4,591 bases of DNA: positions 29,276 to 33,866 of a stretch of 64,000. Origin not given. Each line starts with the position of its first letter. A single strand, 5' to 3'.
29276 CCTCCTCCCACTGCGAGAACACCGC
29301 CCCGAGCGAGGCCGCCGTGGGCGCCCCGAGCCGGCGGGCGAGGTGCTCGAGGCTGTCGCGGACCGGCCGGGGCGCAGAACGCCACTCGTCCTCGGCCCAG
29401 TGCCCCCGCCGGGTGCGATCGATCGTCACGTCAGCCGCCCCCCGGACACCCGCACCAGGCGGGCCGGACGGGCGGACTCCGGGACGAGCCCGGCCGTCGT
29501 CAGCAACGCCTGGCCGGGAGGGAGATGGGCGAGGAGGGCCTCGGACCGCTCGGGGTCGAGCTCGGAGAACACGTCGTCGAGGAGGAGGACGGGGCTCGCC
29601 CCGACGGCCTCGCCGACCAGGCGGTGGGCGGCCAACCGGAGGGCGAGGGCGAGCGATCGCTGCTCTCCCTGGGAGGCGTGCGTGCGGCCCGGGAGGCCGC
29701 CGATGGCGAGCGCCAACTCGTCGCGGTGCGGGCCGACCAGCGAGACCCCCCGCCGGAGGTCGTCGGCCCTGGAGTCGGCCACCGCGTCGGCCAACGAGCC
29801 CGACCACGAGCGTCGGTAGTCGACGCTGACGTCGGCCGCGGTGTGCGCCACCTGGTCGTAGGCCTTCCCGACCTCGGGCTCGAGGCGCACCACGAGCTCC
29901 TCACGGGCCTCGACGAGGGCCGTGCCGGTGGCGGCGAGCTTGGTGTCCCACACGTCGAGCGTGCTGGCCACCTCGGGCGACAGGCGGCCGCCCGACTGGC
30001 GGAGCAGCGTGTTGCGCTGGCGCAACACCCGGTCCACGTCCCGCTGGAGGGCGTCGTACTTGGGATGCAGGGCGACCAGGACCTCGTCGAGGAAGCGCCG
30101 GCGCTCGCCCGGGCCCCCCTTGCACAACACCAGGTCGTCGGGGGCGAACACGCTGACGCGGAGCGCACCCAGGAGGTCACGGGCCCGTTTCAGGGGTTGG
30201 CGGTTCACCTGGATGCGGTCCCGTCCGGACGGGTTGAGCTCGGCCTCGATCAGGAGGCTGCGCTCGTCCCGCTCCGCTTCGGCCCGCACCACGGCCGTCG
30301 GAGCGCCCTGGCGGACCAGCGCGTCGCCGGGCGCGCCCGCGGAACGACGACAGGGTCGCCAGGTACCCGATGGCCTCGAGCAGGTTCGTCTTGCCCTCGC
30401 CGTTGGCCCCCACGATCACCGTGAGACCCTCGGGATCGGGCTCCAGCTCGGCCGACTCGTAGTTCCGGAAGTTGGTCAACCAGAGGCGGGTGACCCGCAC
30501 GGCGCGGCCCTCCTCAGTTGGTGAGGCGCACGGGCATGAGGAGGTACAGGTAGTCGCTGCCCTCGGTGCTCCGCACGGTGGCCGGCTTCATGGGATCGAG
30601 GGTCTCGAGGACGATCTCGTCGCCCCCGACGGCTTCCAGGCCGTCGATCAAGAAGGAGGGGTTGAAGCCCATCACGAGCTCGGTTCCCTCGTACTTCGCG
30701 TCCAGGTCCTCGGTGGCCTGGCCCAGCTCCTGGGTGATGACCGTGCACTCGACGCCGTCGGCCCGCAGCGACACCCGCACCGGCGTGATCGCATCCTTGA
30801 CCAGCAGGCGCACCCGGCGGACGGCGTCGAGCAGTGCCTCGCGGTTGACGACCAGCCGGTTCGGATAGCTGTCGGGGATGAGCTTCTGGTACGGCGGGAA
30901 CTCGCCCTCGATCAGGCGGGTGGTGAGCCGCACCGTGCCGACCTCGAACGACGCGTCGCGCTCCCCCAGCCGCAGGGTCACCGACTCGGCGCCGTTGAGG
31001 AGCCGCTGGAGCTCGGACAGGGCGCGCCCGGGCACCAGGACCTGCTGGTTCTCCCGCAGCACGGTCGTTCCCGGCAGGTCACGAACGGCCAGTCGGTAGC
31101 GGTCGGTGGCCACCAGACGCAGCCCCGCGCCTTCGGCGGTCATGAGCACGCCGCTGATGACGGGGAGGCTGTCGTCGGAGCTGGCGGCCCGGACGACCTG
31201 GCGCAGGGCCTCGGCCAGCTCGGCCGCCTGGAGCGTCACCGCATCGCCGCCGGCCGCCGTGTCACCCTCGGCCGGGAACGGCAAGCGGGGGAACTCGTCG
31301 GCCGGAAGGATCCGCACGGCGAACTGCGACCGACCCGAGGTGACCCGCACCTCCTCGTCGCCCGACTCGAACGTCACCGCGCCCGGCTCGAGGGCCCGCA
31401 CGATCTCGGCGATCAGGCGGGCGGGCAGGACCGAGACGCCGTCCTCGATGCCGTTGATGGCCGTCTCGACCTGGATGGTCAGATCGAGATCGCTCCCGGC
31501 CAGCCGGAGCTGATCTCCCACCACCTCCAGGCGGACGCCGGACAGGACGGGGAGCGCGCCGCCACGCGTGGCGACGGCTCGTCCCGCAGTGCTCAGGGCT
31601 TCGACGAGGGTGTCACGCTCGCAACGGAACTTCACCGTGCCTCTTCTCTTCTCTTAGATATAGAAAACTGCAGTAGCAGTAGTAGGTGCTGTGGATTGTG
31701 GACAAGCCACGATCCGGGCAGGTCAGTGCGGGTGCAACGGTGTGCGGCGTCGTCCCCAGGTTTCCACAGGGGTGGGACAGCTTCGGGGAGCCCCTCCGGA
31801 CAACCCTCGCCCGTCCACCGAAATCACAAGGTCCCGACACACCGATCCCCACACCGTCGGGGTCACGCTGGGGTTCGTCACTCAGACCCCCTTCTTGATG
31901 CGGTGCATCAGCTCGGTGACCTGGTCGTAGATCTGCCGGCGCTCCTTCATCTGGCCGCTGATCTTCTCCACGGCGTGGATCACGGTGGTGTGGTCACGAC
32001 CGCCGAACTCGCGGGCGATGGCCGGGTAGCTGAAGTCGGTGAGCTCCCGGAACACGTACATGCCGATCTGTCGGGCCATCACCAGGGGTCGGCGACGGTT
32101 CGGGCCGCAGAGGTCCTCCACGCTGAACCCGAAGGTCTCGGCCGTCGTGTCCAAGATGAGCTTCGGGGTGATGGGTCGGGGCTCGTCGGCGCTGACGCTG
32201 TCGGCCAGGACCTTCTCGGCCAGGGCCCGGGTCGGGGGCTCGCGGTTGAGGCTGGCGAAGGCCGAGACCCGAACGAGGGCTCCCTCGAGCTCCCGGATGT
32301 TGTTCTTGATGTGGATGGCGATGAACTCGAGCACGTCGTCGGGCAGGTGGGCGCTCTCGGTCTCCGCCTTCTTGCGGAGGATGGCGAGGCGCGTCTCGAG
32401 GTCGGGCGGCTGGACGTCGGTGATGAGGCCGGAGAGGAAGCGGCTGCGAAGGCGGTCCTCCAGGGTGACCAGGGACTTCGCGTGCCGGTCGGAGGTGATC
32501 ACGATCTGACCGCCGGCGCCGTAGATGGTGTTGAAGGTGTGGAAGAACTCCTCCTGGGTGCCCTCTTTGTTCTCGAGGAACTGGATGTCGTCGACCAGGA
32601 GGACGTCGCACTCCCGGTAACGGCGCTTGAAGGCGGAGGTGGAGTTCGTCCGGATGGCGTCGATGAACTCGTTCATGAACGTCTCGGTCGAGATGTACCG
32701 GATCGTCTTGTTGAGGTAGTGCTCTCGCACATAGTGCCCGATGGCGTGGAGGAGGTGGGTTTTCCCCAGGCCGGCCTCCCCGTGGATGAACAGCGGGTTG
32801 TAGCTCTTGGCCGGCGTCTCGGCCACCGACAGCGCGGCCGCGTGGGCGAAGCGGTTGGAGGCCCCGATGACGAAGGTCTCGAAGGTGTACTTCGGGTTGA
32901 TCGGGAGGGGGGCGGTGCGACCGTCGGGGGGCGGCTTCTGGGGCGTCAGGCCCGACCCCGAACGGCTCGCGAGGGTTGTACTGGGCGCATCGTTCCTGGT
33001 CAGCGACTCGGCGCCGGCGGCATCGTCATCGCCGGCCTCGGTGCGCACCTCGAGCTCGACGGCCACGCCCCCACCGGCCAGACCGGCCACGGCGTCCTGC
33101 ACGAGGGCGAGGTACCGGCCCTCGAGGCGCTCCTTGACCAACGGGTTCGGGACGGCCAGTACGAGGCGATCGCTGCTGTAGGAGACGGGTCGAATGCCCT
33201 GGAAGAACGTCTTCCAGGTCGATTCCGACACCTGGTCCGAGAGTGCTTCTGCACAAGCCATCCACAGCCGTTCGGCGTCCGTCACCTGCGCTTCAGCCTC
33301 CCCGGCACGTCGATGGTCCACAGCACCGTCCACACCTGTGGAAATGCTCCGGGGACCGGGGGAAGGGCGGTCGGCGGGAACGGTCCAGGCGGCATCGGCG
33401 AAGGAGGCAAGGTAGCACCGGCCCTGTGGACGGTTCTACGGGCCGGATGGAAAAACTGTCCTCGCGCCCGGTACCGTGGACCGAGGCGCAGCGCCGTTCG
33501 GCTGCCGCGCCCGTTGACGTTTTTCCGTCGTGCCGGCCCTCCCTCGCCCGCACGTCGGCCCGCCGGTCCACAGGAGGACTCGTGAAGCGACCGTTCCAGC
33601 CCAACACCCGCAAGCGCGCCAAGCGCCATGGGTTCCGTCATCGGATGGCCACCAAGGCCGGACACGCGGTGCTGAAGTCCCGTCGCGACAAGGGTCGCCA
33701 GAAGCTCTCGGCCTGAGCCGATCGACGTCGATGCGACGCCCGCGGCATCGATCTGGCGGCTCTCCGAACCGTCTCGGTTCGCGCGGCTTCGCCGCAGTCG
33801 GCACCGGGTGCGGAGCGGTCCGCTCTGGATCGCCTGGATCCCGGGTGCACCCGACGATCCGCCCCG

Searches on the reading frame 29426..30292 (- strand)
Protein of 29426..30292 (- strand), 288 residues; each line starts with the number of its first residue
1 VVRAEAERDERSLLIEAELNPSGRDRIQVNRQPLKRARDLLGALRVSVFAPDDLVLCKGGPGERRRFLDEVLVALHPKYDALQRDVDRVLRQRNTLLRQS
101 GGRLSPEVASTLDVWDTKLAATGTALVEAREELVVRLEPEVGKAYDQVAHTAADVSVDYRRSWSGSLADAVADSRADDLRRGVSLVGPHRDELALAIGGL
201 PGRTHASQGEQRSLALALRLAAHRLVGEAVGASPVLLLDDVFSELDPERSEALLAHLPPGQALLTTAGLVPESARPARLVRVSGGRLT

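Call 67: search_protein_families(library=pfam, proteins=[window:29426-30292:-])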
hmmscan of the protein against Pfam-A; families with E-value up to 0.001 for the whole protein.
window:29426-30292:- (288 aa): 1 family
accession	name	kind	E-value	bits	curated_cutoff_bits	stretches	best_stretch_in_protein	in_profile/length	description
PF02463.25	SMC_N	-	3.3e-05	23.9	40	1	7-255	91-181/220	RecF/RecN/SMC N terminal domain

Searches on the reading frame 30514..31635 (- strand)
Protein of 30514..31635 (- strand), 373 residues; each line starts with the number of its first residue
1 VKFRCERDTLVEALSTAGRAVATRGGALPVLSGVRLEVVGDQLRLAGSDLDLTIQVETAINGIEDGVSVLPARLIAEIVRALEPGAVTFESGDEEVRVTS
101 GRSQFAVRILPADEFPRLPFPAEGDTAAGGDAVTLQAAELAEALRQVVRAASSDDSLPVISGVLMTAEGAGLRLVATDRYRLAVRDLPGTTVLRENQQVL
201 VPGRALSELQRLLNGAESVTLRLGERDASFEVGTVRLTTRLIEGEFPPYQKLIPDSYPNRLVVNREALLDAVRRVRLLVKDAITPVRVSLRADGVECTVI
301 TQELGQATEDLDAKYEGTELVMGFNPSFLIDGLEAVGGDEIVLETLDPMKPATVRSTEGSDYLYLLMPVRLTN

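Call 16: find_related_loci(query=window:30514-31635:-, collection=genome_contigs, flank=10000)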
Query window:30514-31635:- (373 aa) in genome_contigs; peptide patterns used: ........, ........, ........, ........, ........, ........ (x = any residue, [..] = any of these).
600 stretches matched a pattern (row limit reached: there are more); 107 encode a relative of the query (tblastn E <= 1e-3); the best 80 are kept; 80 distinct loci.
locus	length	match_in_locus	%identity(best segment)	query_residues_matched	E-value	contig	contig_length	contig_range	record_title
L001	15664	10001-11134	84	1-373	0e+0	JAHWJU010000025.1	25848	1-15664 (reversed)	MAG: Actinomycetota bacterium isolate 0711_bin5 NODE_134_length_25848_cov_143.497693, whole genome shotgun sequence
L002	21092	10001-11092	65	1-372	3e-154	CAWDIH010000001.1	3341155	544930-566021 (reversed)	MAG: uncultured Acidimicrobiia bacterium isolate MFD04850.bin.2.5 genome assembly, contig: contig_11362, whole genome sh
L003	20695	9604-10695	64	1-372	6e-154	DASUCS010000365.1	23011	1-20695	MAG TPA_asm: Acidimicrobiales bacterium isolate SMAG_U1303 k141_1585272, whole genome shotgun sequence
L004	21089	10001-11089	64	1-371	1e-148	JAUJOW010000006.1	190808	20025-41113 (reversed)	MAG: Acidimicrobiales bacterium isolate YX3bin29 opera_contig_172, whole genome shotgun sequence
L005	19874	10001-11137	62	1-371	3e-146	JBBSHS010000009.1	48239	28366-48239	MAG: Acidimicrobiales bacterium isolate LS3_sbin.12 LS3_sbin.12_K_88241_L_48239_cov_16.9818, whole genome shotgun sequen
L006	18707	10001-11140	62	1-372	6e-145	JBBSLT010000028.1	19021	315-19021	MAG: Acidimicrobiales bacterium isolate LS5_sbin.1 LS5_sbin.1_K_89759_L_19021_cov_71.2084, whole genome shotgun sequence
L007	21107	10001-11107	64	1-372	8e-144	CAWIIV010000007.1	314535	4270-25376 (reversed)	MAG: uncultured Acidimicrobiia bacterium isolate MFD04212.bin.2.164 genome assembly, contig: contig_13835, whole genome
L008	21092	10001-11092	60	1-372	6e-144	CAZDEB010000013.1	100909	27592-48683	MAG TPA_asm: uncultured Candidatus Microthrix sp. isolate binchicken_co46_702 genome assembly, contig: NODE_287_length_1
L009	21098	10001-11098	61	1-371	1e-142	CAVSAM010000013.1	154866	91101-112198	MAG: uncultured Acidimicrobiaceae bacterium isolate MFD05512.bin.2.29 genome assembly, contig: contig_6835, whole genome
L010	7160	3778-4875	61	1-371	3e-142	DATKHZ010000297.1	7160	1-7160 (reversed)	MAG TPA_asm: Acidimicrobiales bacterium isolate SMAG_U14591 k141_1834387, whole genome shotgun sequence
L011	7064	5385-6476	65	1-372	4e-142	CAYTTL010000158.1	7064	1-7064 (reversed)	MAG TPA_asm: uncultured Acidimicrobiales bacterium isolate binchicken_co174_52 genome assembly, contig: NODE_1600_length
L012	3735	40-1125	61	1-368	2e-146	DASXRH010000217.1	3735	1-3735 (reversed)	MAG TPA_asm: Acidimicrobiales bacterium isolate SMAG_U4634 k141_1416952, whole genome shotgun sequence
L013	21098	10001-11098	60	1-371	1e-141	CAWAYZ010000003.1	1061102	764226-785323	MAG: uncultured Acidimicrobiaceae bacterium isolate MFD05512.bin.2.165 genome assembly, contig: contig_13842, whole geno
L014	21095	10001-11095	62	1-372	1e-141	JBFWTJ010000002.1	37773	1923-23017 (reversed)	MAG: Acidimicrobiia bacterium isolate CA_2019_TPBF_44 NODE_6255_length_37773_cov_3.658556_TPBF, whole genome shotgun seq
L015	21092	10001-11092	59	1-372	3e-141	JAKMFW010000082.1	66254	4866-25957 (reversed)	MAG: Acidimicrobiales bacterium isolate MOX_bin82 PPB.contigs.fa_k127_1254641, whole genome shotgun sequence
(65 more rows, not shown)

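Call 43: find_encoding_contigs(protein=window:30514-31635:-, flank=10000, max_places=6)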
Protein window:30514-31635:- (373 aa): no gene with exactly this product is on record in the collection.

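Call 67: search_protein_families(library=pfam, proteins=[window:30514-31635:-])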
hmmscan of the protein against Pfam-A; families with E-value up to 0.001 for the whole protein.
window:30514-31635:- (373 aa): 3 families
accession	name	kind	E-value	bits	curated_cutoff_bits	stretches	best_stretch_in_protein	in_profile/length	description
PF00712.24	DNA_pol3_beta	-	1.3e-36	125.8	24.4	2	1-119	1-120/120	DNA polymerase III beta subunit, N-terminal domain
PF02767.21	DNA_pol3_beta_2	-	1.9e-33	115.6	27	2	135-247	2-115/116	DNA polymerase III beta subunit, central domain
PF02768.20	DNA_pol3_beta_3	-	1.1e-26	93.4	27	1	251-370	2-121/121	DNA polymerase III beta subunit, C-terminal domain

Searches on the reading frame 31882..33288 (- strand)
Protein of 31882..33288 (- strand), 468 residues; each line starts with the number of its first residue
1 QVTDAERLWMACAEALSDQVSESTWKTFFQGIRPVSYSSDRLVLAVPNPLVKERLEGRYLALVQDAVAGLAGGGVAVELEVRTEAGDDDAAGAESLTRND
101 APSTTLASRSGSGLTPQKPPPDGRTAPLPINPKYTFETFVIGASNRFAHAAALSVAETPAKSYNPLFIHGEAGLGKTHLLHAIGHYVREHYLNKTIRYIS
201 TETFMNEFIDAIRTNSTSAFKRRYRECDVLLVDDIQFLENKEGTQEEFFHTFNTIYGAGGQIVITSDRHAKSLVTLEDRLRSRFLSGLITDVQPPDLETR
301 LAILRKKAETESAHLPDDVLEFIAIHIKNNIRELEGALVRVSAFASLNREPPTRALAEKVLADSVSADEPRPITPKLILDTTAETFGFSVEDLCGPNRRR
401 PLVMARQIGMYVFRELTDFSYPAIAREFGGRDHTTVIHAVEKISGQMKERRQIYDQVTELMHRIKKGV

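Call 67: search_protein_families(library=pfam, proteins=[window:31882-33288:-])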
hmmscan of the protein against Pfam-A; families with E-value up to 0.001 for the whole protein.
window:31882-33288:- (468 aa): 7 families
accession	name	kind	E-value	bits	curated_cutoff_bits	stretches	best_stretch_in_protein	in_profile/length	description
PF00308.24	Bac_DnaA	-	4.2e-71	238.8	23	1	131-291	2-162/162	Bacterial DnaA ATPAse domain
PF08299.17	Bac_DnaA_C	-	5.9e-26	90.7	31.5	1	376-443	2-69/69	Bacterial dnaA protein helix-turn-helix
PF11638.13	DnaA_N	-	9.8e-11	41.7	24.6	1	7-67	2-63/65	DnaA N-terminal domain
PF01695.23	IstB_IS21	-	1.2e-07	31.9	24.1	1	166-268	95-194/238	IstB-like ATP binding protein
PF13191.12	AAA_16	-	6e-05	24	32.6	1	159-226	22-96/167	AAA ATPase domain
PF00004.35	AAA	-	0.00023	22.1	21.2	0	167-247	2-87/131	ATPase family associated with various cellular activities (AAA)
PF13401.12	AAA_22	-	0.00043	21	27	0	165-238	7-96/130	AAA domain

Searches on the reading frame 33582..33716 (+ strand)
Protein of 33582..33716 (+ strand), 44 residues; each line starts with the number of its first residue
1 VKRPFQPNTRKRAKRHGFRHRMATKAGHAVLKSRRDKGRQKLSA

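Call 67: search_protein_families(library=pfam, proteins=[window:33582-33716:+])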
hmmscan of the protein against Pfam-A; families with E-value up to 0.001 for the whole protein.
window:33582-33716:+ (44 aa): 1 family
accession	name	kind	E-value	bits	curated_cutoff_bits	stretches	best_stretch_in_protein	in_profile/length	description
PF00468.22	Ribosomal_L34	-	1.5e-19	70.1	25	1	1-44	1-44/44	Ribosomal protein L34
